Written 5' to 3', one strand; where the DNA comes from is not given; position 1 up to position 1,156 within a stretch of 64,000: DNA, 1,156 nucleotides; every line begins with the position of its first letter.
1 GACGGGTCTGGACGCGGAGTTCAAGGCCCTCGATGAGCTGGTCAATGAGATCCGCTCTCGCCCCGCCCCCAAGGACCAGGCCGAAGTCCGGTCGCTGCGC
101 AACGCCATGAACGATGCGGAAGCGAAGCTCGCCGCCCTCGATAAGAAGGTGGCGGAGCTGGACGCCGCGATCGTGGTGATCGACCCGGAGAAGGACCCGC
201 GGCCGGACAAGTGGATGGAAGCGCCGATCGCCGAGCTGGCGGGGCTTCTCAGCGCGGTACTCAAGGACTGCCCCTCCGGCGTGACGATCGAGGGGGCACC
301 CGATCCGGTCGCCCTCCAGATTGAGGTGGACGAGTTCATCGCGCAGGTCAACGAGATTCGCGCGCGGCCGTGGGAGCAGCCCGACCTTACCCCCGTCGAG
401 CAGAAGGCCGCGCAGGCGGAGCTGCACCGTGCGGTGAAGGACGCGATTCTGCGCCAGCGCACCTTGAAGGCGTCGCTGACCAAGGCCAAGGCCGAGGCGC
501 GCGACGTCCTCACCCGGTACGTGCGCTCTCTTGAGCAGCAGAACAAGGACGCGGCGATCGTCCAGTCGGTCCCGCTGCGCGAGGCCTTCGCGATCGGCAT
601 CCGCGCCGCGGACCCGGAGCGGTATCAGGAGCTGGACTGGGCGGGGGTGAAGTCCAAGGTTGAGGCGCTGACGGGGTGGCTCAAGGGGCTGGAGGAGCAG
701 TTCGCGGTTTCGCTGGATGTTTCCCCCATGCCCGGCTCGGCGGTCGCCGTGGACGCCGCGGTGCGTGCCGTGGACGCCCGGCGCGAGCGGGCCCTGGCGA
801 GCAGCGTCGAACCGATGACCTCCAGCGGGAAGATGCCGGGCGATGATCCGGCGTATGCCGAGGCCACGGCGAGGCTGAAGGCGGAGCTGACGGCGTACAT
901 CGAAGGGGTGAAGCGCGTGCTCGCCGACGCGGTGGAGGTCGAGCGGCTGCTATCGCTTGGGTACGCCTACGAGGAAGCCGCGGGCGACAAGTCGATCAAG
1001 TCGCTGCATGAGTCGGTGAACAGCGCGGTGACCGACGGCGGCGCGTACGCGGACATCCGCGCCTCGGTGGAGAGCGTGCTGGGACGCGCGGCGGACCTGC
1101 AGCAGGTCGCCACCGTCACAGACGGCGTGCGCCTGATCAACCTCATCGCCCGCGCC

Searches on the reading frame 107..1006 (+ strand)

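Call 22: search_protein_families(library=pfam, max_evalue=10, proteins=[window:107-1006:+])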
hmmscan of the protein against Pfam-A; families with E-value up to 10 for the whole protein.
window:107-1006:+ (300 aa): 3 families
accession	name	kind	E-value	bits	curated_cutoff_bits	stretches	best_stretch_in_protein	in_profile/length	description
PF14014.11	DUF4230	-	0.072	13.6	27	1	94-146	94-145/148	Protein of unknown function (DUF4230)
PF05873.17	Mt_ATP-synt_D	-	0.096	13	27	1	168-217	42-90/154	ATP synthase D chain, mitochondrial (ATP5H)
PF21411.2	Rap1_C_Sp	-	0.13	12.3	27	1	130-149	4-23/40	S. pombe DNA-binding protein Rap1, C-terminal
